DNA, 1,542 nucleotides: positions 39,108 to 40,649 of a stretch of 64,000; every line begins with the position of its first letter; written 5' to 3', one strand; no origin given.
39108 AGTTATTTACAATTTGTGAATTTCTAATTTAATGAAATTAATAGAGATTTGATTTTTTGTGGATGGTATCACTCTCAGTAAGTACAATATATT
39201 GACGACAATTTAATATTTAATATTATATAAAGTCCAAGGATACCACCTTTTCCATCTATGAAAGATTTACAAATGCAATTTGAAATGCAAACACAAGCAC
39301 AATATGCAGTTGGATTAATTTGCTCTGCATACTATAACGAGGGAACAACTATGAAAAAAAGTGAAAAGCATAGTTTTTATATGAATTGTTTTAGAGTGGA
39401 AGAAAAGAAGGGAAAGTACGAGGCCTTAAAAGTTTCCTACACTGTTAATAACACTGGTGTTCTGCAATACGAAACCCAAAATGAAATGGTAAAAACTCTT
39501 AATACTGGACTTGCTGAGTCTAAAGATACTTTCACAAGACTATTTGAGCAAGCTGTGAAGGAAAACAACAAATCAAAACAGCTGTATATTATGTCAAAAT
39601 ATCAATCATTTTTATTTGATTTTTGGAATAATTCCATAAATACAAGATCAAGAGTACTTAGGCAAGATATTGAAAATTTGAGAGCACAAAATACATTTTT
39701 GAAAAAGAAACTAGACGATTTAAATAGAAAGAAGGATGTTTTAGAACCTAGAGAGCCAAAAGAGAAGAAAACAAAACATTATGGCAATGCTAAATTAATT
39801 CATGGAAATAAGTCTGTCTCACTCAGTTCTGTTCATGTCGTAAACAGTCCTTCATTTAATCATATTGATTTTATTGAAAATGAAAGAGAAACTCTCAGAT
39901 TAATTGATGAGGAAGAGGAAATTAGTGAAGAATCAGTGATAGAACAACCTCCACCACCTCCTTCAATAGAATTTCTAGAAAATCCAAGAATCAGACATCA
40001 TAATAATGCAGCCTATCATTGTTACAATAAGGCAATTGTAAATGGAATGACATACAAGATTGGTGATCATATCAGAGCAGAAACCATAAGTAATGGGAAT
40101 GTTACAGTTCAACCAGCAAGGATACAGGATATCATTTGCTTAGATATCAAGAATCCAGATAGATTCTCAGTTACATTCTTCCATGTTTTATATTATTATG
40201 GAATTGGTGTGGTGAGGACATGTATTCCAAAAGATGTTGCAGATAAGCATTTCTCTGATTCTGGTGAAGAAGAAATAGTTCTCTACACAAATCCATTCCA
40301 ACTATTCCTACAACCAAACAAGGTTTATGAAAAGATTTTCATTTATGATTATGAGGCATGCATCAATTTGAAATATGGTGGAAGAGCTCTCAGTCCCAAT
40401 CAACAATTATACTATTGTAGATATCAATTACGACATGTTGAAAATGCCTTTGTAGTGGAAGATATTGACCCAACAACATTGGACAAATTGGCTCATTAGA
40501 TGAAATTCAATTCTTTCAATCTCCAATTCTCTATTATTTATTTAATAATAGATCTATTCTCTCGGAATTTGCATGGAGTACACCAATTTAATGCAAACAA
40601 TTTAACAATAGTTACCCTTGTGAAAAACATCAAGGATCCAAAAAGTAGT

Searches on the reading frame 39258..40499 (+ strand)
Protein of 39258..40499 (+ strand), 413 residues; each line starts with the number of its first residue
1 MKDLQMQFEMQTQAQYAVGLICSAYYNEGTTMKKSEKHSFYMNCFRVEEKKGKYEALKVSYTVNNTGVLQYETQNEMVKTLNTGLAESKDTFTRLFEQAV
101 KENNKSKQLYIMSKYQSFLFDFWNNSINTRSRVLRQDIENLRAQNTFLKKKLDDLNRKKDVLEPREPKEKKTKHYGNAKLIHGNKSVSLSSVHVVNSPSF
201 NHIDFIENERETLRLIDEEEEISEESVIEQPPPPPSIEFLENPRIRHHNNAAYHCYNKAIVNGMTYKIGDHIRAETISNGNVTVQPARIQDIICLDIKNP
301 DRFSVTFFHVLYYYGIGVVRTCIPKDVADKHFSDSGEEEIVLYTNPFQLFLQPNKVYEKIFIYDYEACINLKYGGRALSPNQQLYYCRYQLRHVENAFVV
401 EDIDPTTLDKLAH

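Call 59: find_encoding_contigs(protein=window:39258-40499:+, flank=1000, max_places=2)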
Protein window:39258-40499:+ (413 aa): no gene with exactly this product is on record in the collection.
